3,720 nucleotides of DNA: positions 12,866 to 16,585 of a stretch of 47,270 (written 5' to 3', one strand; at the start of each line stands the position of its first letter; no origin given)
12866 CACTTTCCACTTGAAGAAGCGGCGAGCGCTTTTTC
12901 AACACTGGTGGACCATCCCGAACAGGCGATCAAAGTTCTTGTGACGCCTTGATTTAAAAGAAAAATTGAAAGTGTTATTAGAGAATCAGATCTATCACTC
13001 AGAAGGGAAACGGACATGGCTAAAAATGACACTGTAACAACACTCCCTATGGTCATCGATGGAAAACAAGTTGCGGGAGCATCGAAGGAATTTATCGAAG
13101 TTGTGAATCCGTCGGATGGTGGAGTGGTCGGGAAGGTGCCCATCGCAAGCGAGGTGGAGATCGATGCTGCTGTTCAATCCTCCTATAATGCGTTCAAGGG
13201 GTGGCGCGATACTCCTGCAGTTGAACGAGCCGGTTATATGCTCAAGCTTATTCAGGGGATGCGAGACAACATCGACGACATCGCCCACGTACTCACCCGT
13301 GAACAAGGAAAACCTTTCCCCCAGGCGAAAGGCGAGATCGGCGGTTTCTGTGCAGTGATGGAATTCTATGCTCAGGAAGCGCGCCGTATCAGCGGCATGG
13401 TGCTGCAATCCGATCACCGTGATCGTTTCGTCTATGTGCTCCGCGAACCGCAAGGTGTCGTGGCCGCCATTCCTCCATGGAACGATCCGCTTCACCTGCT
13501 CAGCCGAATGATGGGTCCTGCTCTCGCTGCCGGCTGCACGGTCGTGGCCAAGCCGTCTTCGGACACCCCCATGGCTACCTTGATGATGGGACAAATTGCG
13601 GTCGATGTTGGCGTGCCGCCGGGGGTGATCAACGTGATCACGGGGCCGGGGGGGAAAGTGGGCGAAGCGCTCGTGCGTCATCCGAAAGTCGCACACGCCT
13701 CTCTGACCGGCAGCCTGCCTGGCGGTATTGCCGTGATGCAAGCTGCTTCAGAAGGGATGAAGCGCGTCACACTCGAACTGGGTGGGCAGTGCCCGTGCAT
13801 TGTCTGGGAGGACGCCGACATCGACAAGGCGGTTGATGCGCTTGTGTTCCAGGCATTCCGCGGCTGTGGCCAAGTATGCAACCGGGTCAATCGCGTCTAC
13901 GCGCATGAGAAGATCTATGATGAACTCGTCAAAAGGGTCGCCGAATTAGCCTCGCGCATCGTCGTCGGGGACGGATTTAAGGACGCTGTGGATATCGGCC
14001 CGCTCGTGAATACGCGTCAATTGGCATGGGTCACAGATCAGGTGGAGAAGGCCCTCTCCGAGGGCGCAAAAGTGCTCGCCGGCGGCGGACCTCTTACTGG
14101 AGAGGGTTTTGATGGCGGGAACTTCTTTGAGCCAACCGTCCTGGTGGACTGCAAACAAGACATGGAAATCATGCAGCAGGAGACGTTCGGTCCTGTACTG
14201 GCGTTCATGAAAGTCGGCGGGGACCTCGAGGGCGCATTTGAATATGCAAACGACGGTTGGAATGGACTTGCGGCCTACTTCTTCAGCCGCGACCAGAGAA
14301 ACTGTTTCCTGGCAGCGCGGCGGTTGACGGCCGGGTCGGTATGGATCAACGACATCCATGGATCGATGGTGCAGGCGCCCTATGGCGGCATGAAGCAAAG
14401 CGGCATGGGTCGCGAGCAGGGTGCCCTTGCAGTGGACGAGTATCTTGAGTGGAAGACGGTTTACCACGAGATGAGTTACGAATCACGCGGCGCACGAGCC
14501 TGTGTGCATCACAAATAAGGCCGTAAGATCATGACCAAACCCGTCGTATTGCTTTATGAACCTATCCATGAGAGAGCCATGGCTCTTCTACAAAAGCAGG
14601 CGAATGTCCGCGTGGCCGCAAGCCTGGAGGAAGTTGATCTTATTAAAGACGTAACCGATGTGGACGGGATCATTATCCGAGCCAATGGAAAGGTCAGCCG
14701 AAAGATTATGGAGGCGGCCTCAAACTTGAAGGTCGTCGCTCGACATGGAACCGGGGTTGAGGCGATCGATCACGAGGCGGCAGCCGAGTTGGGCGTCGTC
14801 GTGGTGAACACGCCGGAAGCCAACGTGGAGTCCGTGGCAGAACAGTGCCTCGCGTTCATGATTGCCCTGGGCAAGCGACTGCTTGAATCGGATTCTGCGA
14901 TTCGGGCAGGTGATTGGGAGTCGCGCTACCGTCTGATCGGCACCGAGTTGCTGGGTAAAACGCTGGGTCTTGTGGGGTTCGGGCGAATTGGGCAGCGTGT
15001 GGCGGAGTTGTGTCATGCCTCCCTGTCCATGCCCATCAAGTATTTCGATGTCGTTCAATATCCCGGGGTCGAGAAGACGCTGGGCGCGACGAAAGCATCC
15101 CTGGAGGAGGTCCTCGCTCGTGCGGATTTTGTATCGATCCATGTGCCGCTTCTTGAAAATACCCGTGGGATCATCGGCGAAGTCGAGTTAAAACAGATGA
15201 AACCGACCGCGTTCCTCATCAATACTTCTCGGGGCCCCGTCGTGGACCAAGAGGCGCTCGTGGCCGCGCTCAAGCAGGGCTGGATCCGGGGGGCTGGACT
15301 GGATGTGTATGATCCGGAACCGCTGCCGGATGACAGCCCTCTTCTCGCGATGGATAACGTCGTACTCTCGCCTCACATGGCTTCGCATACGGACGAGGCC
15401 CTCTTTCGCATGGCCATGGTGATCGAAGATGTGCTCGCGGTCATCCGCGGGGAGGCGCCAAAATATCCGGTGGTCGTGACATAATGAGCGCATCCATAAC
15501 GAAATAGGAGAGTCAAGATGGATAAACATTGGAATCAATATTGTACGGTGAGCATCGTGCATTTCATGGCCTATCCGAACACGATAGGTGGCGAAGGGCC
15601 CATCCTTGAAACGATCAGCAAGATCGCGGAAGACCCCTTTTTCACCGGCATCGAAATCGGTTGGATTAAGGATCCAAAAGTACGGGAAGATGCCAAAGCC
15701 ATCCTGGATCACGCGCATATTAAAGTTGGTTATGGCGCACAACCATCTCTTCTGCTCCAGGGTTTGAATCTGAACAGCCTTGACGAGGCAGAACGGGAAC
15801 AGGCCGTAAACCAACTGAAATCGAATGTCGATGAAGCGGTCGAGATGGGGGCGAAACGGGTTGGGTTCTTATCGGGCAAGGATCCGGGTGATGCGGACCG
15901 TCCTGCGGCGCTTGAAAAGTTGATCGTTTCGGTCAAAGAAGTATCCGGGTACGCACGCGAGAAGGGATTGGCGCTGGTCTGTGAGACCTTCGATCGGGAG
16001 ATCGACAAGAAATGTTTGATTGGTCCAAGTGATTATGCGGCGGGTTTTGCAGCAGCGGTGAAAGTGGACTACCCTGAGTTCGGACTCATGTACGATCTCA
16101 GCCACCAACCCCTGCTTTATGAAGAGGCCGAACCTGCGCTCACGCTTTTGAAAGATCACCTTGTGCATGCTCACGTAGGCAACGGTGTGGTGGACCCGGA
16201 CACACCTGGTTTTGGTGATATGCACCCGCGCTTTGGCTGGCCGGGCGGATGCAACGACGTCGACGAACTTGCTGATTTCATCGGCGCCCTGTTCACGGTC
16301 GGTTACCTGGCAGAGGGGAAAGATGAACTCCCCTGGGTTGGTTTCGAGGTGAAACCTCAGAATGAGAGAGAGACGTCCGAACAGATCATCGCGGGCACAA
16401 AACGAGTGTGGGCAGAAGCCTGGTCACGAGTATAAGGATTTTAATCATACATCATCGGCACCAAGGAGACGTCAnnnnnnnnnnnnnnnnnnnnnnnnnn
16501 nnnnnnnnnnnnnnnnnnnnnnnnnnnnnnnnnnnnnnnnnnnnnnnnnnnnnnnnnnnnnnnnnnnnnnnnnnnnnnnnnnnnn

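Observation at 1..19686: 19-gene single-strand catabolic super-operon mixing iol-like, ula-like, acid-sugar and Mo-hydroxylase modules; no described pathway fits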

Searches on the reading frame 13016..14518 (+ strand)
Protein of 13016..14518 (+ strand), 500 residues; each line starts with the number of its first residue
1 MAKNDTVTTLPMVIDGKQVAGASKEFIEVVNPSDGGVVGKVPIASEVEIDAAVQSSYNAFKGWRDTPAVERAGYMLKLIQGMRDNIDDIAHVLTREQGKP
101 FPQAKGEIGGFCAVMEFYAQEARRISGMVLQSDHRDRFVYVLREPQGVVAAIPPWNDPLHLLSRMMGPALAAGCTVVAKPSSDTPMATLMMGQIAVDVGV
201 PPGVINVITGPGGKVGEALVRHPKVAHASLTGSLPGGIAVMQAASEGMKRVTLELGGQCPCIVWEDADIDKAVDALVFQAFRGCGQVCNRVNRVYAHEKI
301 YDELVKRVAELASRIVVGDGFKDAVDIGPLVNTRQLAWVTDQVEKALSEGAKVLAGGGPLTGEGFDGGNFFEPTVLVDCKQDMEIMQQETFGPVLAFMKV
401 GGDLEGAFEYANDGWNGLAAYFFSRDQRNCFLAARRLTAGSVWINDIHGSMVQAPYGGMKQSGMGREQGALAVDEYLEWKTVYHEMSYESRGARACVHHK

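Call 4: search_protein_families(library=pfam, proteins=[window:13016-14518:+])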
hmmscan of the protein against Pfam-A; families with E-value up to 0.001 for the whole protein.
window:13016-14518:+ (500 aa): 1 family
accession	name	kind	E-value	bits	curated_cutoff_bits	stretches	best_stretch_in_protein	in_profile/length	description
PF00171.27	Aldedh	-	1.2e-155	519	23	1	21-482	4-461/461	Aldehyde dehydrogenase family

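Call 6: search_protein_families(library=ncbifam, proteins=[window:13016-14518:+], max_evalue=0.00001)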
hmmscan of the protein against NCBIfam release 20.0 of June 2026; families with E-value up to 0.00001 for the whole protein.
window:13016-14518:+ (500 aa): 41 families (the best 25 are shown)
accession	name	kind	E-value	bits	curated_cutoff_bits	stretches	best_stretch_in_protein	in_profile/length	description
TIGR01780.1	SSADH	subfamily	2.5e-136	455.1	646.35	1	29-480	1-448/448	succinate-semialdehyde dehydrogenase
NF010000.0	PRK13473.1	subfamily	9.2e-124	413.6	615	1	12-485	5-473/475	aminobutyraldehyde dehydrogenase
TIGR01804.1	BADH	equivalog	1.6e-121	406.1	668.6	1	14-480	2-467/467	betaine-aldehyde dehydrogenase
NF009725.0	PRK13252.1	equivalog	7e-121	404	593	1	12-487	9-482/488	betaine-aldehyde dehydrogenase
NF007497.0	PRK10090.1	equivalog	2.4e-120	402.6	500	1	7-485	4-478/480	aldehyde dehydrogenase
NF008415.0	PRK11241.1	equivalog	1.7e-116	389.8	828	1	13-481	14-477/482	NADP-dependent succinate-semialdehyde dehydrogenase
TIGR02299.1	HpaE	equivalog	8.1e-115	384.2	638.35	1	12-483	3-475/488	5-carboxymethyl-2-hydroxymuconate semialdehyde dehydrogenase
NF040792.1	glyc_ald_dh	equivalog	6.1e-112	375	760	1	12-488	3-477/488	D-glyceraldehyde dehydrogenase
NF042993.1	AlphKGSA_gudD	equivalog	1.4e-111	373.6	770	1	13-483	7-479/481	alpha-ketoglutaric semialdehyde dehydrogenase GucD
NF045735.1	PaDhStyDPseudo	equivalog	3.1e-106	355.9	850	1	12-482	5-479/483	phenylacetaldehyde dehydrogenase StyD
NF052305.1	DioxValDhHalo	equivalog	4.9e-106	355.5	750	1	13-485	8-482/483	2,5-dioxovalerate dehydrogenase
NF040648.1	lactal_redase_Meth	equivalog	1.1e-104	351.1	650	1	12-482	1-460/463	lactaldehyde dehydrogenase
NF006916.0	PRK09407.1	equivalog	1.7e-103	347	521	1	18-485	27-493/526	succinic semialdehyde dehydrogenase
TIGR03216.1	OH_muco_semi_DH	equivalog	2.4e-97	326.6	693.25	1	13-482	4-477/481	2-hydroxymuconic semialdehyde dehydrogenase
NF045736.1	PaDhStyDRhodo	equivalog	8e-96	321.4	800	1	12-481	5-474/479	phenylacetaldehyde dehydrogenase StyD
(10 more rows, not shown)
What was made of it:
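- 13016..14518 (+): NAD(P)-dependent aldehyde dehydrogenase (succinate-semialdehyde DH-like). The best model is SSADH at 455, below the 646 cut-off (calls 4, 6).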

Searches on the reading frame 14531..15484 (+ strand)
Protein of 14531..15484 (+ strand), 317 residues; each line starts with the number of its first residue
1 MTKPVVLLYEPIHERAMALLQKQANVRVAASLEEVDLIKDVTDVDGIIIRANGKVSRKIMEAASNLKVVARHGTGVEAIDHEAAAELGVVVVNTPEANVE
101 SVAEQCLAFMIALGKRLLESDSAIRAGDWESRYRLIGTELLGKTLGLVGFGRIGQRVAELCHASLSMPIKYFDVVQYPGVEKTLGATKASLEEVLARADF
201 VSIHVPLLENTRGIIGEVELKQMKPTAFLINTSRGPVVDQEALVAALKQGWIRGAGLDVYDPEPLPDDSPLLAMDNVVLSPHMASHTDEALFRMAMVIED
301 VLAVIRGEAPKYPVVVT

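Call 4: search_protein_families(library=pfam, proteins=[window:14531-15484:+])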
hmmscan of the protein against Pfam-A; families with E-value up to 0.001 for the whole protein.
window:14531-15484:+ (317 aa): 2 families
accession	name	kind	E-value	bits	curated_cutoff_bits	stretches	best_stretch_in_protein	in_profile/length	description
PF02826.25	2-Hacid_dh_C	-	7.8e-61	205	25.1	1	107-284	1-178/178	D-isomer specific 2-hydroxyacid dehydrogenase, NAD binding domain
PF00389.36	2-Hacid_dh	-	7.3e-30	103.8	24.6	1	6-314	1-133/134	D-isomer specific 2-hydroxyacid dehydrogenase, catalytic domain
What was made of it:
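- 14531..15484 (+): D-2-hydroxyacid dehydrogenase (glyoxylate/hydroxypyruvate/2-ketoaldonate reductase type). PF02826 + PF00389 (call 4).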

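Call 6: search_protein_families(library=ncbifam, proteins=[window:14531-15484:+], max_evalue=0.00001)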
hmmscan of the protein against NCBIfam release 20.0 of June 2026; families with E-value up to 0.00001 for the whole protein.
window:14531-15484:+ (317 aa): 21 families
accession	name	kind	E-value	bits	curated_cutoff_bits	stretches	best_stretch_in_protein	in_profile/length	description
TIGR01327.1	PGDH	equivalog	1.1e-84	285.2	454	1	6-311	2-307/525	phosphoglycerate dehydrogenase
NF009714.1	PRK13243.1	equivalog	3.5e-83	279.7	455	1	3-311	2-319/332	glyoxylate reductase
NF011938.0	PRK15409.1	equivalog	1.5e-65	221.4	492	1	3-309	2-313/324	glyoxylate/hydroxypyruvate reductase GhrB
NF008759.0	PRK11790.1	equivalog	3.9e-64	216.8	404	1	5-298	13-309/410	phosphoglycerate dehydrogenase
NF005069.0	PRK06487.1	equivalog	4.8e-55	186.9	448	1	36-301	41-307/320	2-hydroxyacid dehydrogenase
NF041369.1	Dhydh_Halo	equivalog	6.3e-47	160.3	400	1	28-305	18-294/305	D-2-hydroxyacid dehydrogenase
NF006263.0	PRK08410.1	equivalog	2.5e-46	158.5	389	1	5-298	4-299/311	D-2-hydroxyacid dehydrogenase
NF005750.0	PRK07574.1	equivalog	2.4e-43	148.7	329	1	35-304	82-355/386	NAD-dependent formate dehydrogenase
NF005387.0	PRK06932.1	equivalog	1e-41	143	492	1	37-293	38-297/314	2-hydroxyacid dehydrogenase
NF000492.1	vanH_gen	exception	1e-34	120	540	1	46-292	45-297/312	D-lactate dehydrogenase VanH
NF001309.0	PRK00257.1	equivalog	1.1e-33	116.7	434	2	137-300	111-272/379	4-phosphoerythronate dehydrogenase PdxB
NF005027.0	PRK06436.1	equivalog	5.4e-31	107.8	261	1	34-308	25-283/303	2-hydroxyacid dehydrogenase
NF006374.0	PRK08605.1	subfamily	5.7e-31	107.8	356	1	26-294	28-310/332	D-lactate dehydrogenase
NF000004.1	vanH-D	exception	2.9e-29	102.2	550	1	64-292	71-303/323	D-lactate dehydrogenase VanH-D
NF000128.1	vanH-Sc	exception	2.6e-27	95.8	650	1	69-292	90-317/337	D-lactate dehydrogenase VanH-Sc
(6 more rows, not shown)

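Call 59: search_solved_structures(query=window:14531-15484:+, max_evalue=1e-40)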
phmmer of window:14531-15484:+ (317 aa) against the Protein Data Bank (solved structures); distinct sequences matched with E-value up to 1e-40: 40.
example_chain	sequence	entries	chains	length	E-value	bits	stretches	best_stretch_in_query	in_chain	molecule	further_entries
1wwk_A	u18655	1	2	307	6.9e-74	252.1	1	4-307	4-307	phosphoglycerate dehydrogenase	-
5aov_A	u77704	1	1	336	7.2e-64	219.2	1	3-311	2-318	GLYOXYLATE REDUCTASE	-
6bii_A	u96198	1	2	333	1.5e-62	214.9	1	3-311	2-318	Glyoxylate reductase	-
9jnr_A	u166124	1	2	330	1.3e-60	208.5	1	3-314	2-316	McyI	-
9jnq_A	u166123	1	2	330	7.5e-60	206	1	6-314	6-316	McyI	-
8wph_A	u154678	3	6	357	2.8e-59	204.1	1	11-313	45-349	McyI-NAD | McyI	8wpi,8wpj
8wpq_A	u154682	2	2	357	2e-58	201.4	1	11-313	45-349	McyI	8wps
8wpo_A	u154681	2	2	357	2e-58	201.4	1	11-313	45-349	McyI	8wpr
2dbq_A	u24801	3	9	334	8.2e-58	199.3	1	3-311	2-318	Glyoxylate reductase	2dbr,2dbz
9m0t_A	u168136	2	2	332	2.4e-57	197.8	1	3-311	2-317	Probable 2-ketogluconate reductase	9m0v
1ygy_A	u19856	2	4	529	3.9e-56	193.8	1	3-308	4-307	D-3-phosphoglycerate dehydrogenase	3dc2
3ddn_A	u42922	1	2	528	4e-56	193.8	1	3-308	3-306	D-3-phosphoglycerate dehydrogenase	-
2cuk_A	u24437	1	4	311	3.3e-54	187.5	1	27-315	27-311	glycerate dehydrogenase/glyoxylate reductase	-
9jcm_A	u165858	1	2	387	1.1e-53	185.8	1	3-300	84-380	D-3-phosphoglycerate dehydrogenase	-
6plf_A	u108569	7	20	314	1.3e-53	185.6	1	29-296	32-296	D-3-phosphoglycerate dehydrogenase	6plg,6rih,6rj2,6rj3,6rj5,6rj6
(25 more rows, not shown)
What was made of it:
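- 14531..15484 (+): PDB hits are 1wwk, glyoxylate reductases and 9m0t, a 'probable 2-ketogluconate reductase' (call 59).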

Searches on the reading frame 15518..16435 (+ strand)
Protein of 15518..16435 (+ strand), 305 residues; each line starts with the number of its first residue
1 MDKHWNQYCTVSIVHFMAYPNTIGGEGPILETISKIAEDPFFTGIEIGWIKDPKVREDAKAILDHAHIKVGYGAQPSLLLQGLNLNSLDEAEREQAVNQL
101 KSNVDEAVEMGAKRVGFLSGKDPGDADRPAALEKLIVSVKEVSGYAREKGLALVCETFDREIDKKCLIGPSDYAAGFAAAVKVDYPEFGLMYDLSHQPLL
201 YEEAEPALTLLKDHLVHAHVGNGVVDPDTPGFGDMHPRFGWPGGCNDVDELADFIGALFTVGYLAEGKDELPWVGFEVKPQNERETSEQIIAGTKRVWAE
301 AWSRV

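Call 4: search_protein_families(library=pfam, proteins=[window:15518-16435:+])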
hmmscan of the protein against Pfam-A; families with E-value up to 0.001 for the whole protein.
window:15518-16435:+ (305 aa): 1 family
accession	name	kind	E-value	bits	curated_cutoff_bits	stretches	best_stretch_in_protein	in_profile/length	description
PF01261.30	AP_endonuc_2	-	5.7e-18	66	31.1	1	42-253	9-214/249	Xylose isomerase-like TIM barrel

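Call 6: search_protein_families(library=ncbifam, proteins=[window:15518-16435:+], max_evalue=0.00001)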
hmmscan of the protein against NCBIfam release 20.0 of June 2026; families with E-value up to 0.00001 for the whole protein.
window:15518-16435:+ (305 aa): 2 families
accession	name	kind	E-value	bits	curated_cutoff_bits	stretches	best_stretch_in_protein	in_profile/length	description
NF041099.2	keto_glucon_epim_IolO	equivalog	9.6e-11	41.5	300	1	41-233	34-222/269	5-keto-L-gluconate epimerase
NF051856.1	PsicseEpim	equivalog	7.6e-06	25.9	300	0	68-223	60-213/287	D-psicose 3-epimerase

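Call 66: search_solved_structures(query=window:15518-16435:+, max_evalue=0.01)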
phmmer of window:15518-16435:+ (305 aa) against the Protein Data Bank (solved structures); distinct sequences matched with E-value up to 0.01: 6.
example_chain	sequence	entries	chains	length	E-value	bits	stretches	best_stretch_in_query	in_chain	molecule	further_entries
8xix_A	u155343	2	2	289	4.9e-08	35.6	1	83-235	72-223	D-tagatose 3-epimerase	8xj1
8xiv_A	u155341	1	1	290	4.9e-08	35.6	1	83-235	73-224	D-tagatose 3-epimerase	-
7vpf_A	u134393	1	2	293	0.0018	20.6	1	46-196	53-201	Xylose isomerase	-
6n98_A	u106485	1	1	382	0.0034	19.7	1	87-199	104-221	Xylose isomerase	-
3qc0_A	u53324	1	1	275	0.008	18.5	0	82-158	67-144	sugar isomerase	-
3ju2_A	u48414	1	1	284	0.0085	18.4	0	82-158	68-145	uncharacterized protein SMc04130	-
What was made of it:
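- TIM2 hardly matches IolE or IolI (calls 6, 66).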
